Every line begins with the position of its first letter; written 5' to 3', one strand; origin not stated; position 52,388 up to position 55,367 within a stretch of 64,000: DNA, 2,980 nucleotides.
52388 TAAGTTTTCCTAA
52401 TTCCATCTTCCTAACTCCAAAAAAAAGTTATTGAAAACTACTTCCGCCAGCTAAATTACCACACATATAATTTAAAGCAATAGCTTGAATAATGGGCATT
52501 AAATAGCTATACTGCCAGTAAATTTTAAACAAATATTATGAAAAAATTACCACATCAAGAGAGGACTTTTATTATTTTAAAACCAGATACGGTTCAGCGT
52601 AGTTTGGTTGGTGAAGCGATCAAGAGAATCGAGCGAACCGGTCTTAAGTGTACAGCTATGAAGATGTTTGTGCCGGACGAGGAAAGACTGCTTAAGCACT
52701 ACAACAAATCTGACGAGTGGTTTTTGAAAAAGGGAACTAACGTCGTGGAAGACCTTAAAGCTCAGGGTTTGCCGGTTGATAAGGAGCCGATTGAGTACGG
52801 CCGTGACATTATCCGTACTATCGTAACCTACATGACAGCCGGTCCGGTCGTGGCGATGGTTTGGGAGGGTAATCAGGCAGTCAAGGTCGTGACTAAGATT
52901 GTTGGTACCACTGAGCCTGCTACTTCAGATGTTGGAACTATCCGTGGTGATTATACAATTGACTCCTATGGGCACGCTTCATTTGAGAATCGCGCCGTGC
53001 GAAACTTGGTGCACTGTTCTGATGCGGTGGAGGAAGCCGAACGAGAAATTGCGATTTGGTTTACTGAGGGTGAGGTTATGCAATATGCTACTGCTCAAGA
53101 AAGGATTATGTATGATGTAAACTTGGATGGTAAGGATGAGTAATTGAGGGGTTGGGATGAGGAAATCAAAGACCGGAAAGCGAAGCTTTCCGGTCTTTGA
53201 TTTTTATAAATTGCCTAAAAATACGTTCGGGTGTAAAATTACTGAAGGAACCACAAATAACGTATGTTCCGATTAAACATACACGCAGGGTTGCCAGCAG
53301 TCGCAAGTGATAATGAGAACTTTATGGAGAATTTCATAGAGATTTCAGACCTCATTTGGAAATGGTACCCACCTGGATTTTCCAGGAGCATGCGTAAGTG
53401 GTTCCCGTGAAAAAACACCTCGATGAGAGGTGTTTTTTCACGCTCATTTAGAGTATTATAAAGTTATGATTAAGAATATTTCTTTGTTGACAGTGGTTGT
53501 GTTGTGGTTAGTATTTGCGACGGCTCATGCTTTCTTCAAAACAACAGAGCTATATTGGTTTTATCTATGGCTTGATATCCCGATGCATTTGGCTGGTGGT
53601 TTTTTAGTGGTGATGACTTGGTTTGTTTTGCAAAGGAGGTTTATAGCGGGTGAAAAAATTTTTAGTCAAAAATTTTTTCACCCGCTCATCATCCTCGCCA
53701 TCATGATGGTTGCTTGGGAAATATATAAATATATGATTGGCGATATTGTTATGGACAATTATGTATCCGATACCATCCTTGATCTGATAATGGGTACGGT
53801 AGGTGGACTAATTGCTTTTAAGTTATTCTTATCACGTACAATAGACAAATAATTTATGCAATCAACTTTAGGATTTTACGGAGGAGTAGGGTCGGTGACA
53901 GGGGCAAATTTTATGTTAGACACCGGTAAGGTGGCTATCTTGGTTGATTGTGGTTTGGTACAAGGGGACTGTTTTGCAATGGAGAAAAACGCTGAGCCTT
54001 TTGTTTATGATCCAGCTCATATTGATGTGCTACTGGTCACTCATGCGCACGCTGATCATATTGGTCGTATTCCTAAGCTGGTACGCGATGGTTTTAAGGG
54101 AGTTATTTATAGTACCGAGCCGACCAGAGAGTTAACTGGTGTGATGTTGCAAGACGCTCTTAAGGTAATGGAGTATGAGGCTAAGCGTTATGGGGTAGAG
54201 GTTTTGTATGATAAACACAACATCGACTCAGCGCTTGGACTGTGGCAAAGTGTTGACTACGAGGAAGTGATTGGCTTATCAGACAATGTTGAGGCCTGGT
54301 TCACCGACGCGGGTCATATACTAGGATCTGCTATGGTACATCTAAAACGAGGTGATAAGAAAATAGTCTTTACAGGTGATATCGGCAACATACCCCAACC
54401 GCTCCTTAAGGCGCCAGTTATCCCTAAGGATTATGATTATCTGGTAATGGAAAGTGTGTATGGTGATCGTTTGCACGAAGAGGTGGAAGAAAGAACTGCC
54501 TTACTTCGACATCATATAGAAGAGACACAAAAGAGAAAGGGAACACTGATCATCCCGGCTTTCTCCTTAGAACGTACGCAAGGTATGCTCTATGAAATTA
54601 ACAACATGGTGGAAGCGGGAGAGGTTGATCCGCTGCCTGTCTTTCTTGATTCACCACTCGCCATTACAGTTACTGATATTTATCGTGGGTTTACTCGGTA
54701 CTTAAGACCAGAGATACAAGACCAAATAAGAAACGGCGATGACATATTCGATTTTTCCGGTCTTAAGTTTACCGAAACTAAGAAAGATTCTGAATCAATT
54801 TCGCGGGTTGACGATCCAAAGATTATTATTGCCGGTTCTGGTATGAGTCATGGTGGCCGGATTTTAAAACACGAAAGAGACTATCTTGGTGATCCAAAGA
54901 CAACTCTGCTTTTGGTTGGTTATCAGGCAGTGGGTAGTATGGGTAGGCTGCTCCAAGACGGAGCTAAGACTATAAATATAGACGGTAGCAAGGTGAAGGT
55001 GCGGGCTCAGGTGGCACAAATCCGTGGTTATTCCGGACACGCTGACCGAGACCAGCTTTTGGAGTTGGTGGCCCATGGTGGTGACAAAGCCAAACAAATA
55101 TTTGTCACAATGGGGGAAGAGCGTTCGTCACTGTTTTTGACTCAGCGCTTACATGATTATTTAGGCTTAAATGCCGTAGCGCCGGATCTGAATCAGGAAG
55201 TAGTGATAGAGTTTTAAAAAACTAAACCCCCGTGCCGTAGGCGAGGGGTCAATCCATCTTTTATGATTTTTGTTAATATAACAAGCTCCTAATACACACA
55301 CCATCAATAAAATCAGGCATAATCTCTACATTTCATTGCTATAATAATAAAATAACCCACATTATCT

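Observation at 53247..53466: Candidate riboswitch or sRNA between ndk and a small 4-TM membrane protein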

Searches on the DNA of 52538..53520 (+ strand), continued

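Call 43: search_with_rna_model(model_id=R1, sources=[window, L002, L003, L004, L005, L006, L007, L008, L009, L010, L011, L012, L013, L014, L015, L016, L017, L018, L019, L020, L021, L022, L023, L024, L025, L026, L027, L028, L029, L030, L031, L032, L033, L034, L036, L037, L039, L040, L041, L042, L043, L044, L050, L056, L057, L070], max_evalue=0.0005, make_alignment=true)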
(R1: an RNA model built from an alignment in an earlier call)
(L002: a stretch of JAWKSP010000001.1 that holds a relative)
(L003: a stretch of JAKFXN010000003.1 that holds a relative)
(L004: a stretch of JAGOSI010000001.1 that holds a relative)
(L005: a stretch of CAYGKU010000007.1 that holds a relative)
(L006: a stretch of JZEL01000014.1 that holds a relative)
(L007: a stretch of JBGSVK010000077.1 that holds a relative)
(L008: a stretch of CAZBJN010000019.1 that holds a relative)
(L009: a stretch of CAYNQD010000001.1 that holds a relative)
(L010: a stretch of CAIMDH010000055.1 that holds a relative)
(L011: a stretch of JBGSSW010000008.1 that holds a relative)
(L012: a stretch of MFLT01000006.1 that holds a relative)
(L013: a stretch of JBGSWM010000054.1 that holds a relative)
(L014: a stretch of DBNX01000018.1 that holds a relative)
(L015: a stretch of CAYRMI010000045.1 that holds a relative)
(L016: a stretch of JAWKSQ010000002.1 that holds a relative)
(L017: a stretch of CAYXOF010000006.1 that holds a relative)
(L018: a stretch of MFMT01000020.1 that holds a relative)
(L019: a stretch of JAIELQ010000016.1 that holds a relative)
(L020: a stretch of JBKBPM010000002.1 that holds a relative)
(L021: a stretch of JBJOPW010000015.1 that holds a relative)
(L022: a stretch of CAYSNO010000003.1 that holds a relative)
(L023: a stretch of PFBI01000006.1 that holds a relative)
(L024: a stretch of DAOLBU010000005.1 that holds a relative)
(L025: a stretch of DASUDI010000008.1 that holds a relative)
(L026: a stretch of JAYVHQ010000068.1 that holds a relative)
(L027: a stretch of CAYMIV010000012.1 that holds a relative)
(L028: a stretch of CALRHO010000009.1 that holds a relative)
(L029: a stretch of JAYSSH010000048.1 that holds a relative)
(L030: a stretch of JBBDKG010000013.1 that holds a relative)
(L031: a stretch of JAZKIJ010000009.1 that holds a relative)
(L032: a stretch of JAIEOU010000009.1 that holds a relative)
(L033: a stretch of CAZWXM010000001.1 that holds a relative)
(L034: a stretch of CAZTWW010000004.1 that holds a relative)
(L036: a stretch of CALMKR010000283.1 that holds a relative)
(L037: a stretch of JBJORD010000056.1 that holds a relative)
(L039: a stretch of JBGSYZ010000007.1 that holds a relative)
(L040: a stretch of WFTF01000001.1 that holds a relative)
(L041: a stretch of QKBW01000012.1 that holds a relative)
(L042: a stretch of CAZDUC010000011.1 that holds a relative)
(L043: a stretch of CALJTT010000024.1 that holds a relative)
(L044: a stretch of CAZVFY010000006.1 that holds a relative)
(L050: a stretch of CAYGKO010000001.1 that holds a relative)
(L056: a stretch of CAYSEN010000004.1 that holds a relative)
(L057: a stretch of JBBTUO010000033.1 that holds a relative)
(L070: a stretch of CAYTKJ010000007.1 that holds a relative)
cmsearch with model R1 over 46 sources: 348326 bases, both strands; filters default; matches with E-value up to 0.0005: 55.
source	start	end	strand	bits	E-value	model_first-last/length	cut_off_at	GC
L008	3401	3549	+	153.4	1.4e-32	1-149/149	no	0.48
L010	2205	2353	+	152.4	2.3e-32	1-149/149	no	0.48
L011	3646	3793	+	151.5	3.8e-32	1-149/149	no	0.47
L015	3526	3673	+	151.3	4.2e-32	1-149/149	no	0.51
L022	3682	3829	+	149.4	1.1e-31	1-149/149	no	0.51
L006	3694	3841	+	149.4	1.1e-31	1-149/149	no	0.49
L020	3782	3929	+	149.2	1.3e-31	1-149/149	no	0.51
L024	3649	3797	+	148.6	1.7e-31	1-149/149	no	0.47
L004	4039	4185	+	148.4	1.9e-31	1-149/149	no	0.47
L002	4546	4693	+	147.1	3.9e-31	1-149/149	no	0.43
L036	3660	3807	+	147.1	3.9e-31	1-149/149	no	0.51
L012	3896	4045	+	146.3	6e-31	1-149/149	no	0.47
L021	3812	3959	+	145.8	7.5e-31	1-149/149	no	0.51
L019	4441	4589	+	145.3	1e-30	1-149/149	no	0.45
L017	3669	3816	+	145.1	1.1e-30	1-149/149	no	0.51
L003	3689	3837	+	144.7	1.4e-30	1-149/149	no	0.46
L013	3646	3793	+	144.2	1.8e-30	1-149/149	no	0.53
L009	3721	3868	+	143.9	2.1e-30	1-149/149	no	0.45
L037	3659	3806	+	142.8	3.6e-30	1-149/149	no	0.53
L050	3681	3840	+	141.6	7e-30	1-149/149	no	0.49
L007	3394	3542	+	139.9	1.7e-29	1-149/149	no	0.45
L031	3865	4019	+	139.8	1.8e-29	1-149/149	no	0.46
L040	3698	3848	+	139.5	2.1e-29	1-149/149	no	0.46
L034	4420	4571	+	138.8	3.1e-29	1-149/149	no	0.47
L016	3645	3788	+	138.7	3.2e-29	1-149/149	no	0.49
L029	4012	4165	+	138.5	3.6e-29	1-149/149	no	0.49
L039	3838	3988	+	137.7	5.3e-29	1-149/149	no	0.48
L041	2389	2538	+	135.6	1.6e-28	1-149/149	no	0.49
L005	3914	4062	+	133.7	4.5e-28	1-149/149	no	0.45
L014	3650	3798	+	131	1.8e-27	1-149/149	no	0.54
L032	3817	3966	+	130.8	2.1e-27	1-149/149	no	0.48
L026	4518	4671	+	130.1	3e-27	1-149/149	no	0.49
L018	3684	3837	+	129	5.2e-27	1-149/149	no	0.45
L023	3674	3821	+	123.9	7.6e-26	1-149/149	no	0.49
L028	3664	3820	+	123.9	7.8e-26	1-149/149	no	0.48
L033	3675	3822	+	122.9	1.3e-25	1-149/149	no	0.46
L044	3792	3941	+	112.3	3.6e-23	1-149/149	no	0.55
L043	3396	3539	+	105.8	1.1e-21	1-149/149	no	0.52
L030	3675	3828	+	104.4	2.2e-21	1-149/149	no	0.5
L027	3715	3868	+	102.7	5.4e-21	1-149/149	no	0.52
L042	3673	3828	+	95.7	2.2e-19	1-149/149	no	0.47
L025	3673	3827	+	74.1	1.9e-14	1-149/149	no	0.45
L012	3896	4045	-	37.1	5.6e-06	1-149/149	no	0.47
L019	4441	4589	-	35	1.7e-05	1-149/149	no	0.45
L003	3689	3837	-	33.9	3.1e-05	1-149/149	no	0.46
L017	3669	3816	-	33.6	3.5e-05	1-149/149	no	0.51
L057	4021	4167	+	32.7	5.6e-05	1-149/149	no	0.42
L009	3721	3868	-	30.6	0.00017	1-149/149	no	0.45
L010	2205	2353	-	30.3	0.0002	1-149/149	no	0.48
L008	3401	3549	-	30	0.00023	1-149/149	no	0.48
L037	3659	3806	-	29.9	0.00024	1-149/149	no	0.53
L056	3648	3824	+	29.7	0.00027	1-149/149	no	0.39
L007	3394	3542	-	29.2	0.00035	1-149/149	no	0.45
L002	4546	4693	-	29.1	0.00037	1-149/149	no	0.43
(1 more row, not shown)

Alignment A3: 55 matches aligned to the model, 247 columns, each read 5' to 3' on its own strand. Consensus structure (alignment columns), stored with it:
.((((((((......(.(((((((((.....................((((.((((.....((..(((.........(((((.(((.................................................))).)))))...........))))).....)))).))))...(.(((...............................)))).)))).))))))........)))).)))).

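Call 55: search_rna_families(source=L057, start=4019, end=4169, threshold=evalue, max_evalue=10, show_alignments=2)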
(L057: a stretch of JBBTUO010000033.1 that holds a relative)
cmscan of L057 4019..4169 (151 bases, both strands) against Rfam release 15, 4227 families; matches with E-value up to 10: 4.
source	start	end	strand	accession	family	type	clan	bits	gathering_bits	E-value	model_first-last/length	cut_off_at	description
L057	4025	4092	+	RF00611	SNORD111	Gene; snRNA; snoRNA; CD-box;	-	14.4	46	5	1-89/89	no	Small nucleolar RNA SNORD111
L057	4072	4160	-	RF01740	gyrA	Cis-reg;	-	13.2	45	1.1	1-88/88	no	gyrA RNA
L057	4112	4139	-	RF02089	CLRN1-AS1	Gene; lncRNA;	-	12.9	48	0.25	52-79/79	no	CLRN1 antisense RNA 1 conserved region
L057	4070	4124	+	RF00284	SNORD74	Gene; snRNA; snoRNA; CD-box;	CL00069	12.7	41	2.6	1-80/80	no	Small nucleolar RNA SNORD74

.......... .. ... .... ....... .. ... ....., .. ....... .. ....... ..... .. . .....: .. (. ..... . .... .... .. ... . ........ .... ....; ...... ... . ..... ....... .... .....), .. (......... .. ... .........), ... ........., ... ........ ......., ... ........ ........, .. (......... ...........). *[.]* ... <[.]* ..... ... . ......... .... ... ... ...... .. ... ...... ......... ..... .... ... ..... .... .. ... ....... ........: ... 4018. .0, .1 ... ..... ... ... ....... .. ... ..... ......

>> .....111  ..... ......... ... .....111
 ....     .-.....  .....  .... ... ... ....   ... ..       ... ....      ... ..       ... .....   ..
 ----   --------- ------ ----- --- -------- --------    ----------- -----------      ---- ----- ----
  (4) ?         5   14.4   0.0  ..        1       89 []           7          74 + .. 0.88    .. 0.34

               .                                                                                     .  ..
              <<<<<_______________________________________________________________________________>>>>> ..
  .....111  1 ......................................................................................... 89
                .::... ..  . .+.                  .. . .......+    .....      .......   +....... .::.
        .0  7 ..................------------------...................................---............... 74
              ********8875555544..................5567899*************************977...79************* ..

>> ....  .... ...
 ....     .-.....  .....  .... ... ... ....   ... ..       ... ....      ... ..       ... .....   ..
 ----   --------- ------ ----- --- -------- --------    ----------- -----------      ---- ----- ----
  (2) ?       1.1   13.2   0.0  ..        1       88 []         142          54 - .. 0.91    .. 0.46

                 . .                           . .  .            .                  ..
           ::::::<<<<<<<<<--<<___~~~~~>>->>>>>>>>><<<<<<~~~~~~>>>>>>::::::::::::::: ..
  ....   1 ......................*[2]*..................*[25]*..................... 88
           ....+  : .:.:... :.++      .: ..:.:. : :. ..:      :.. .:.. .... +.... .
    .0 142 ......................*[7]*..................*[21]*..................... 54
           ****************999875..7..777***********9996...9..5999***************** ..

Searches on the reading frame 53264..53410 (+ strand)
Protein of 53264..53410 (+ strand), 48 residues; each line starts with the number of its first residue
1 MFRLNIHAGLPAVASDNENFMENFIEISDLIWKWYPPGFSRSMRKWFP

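Call 8: search_protein_families(library=pfam, proteins=[window:53264-53410:+], max_evalue=0.01)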
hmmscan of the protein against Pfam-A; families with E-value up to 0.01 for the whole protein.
window:53264-53410:+ (48 aa): 0 families

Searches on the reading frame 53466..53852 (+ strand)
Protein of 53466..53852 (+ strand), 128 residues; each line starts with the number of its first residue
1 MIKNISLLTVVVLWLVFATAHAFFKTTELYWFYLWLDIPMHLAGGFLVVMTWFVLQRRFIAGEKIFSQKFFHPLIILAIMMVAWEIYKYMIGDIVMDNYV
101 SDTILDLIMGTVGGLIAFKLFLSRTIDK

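Call 8: search_protein_families(library=pfam, proteins=[window:53466-53852:+], max_evalue=0.01)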
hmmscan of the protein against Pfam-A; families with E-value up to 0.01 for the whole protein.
window:53466-53852:+ (128 aa): 0 families

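Call 50: search_protein_families(library=ncbifam, proteins=[window:53466-53852:+], max_evalue=0.001)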
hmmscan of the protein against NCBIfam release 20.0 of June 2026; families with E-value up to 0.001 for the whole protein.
window:53466-53852:+ (128 aa): 0 families

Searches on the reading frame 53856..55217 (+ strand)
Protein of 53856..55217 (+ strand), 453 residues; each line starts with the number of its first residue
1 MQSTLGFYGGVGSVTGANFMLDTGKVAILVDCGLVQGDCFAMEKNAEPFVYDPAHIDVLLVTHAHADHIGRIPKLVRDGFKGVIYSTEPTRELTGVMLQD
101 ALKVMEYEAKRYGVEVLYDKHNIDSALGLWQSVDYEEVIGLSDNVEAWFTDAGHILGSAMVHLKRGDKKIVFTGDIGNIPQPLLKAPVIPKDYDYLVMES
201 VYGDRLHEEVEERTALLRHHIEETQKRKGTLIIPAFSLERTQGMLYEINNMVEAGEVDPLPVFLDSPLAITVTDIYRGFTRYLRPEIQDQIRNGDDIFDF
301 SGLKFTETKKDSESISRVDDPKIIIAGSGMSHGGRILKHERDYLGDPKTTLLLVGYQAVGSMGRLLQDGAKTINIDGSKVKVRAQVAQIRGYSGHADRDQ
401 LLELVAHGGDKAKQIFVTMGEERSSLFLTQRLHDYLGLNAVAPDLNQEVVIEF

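Call 8: search_protein_families(library=pfam, proteins=[window:53856-55217:+], max_evalue=0.01)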
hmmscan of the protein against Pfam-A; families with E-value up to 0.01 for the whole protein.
window:53856-55217:+ (453 aa): 5 families
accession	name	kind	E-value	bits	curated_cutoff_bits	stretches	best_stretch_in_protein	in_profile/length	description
PF10996.14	Beta-Casp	-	2.6e-31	109.1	27.7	1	241-365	1-119/120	Beta-Casp domain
PF00753.33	Lactamase_B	-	6.5e-13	49.5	22.7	1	20-180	10-154/196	Metallo-beta-lactamase superfamily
PF07521.17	RMMBL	-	1.4e-11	44.7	21.6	1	380-443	2-63/63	Zn-dependent metallo-hydrolase RNA specificity domain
PF16661.11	Lactamase_B_6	-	1.7e-10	41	27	1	21-176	2-162/193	Metallo-beta-lactamase superfamily domain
PF12706.13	Lactamase_B_2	-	3.8e-07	30.3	27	1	28-92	3-68/200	Beta-lactamase superfamily domain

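Call 50: search_protein_families(library=ncbifam, proteins=[window:53856-55217:+], max_evalue=0.001)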
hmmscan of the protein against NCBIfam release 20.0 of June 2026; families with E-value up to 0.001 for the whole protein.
window:53856-55217:+ (453 aa): 14 families
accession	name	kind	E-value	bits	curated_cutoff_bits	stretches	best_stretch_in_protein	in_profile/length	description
NF045584.1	cas14_MBL_CASP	equivalog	2e-117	393.1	800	1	5-433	3-425/612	type VII CRISPR-associated protein Cas14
TIGR03675.1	arCOG00543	equivalog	4.8e-92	309.2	580.2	1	6-447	178-626/631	beta-CASP ribonuclease aCPSF1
TIGR04122.1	Xnuc_lig_assoc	equivalog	1.7e-14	53.4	325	1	129-253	63-187/326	ligase-associated DNA damage response exonuclease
NF012229.1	bla_class_B_core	domain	3.7e-06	27.2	100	1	5-93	4-87/139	metallo-beta-lactamase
NF033105.1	bla_subclass_B3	equivalog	4.4e-06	26.2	240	1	11-79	18-85/257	subclass B3 metallo-beta-lactamase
NF000454.2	blaCPS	exception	2.1e-05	24.3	620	1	11-115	47-144/290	CPS family subclass B3 metallo-beta-lactamase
NF033185.1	B3_Acin_new2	exception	4.8e-05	22.7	625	1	11-79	46-114/285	putative subclass B3 metallo-beta-lactamase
NF000458.2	blaPEDO-2_fam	exception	0.0001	21.8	550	1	11-117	47-146/285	PEDO-2 family subclass B3 metallo-beta-lactamase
NF001911.0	PRK00685.1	equivalog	0.00013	21.5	144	1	17-79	9-64/228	metal-dependent hydrolase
NF000801.0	PRK00055.1-3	equivalog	0.00015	20.9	252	0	20-76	24-74/307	ribonuclease Z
NF041809.1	Avs1a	equivalog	0.00017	20.5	420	1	15-76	6-67/387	AVAST type 1 anti-phage system MBL fold metallo-hydrolase Avs1a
NF033184.1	B3_Acin_new1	exception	0.00023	20.4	580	1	11-79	44-111/283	putative subclass B3 metallo-beta-lactamase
NF000457.2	blaPEDO-1_fam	exception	0.00034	20.1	550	1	11-74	47-109/286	PEDO-1 family subclass B3 metallo-beta-lactamase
NF047419.1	RNase_J1_RnjA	exception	0.00072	18.4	820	0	9-92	8-95/549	ribonuclease J1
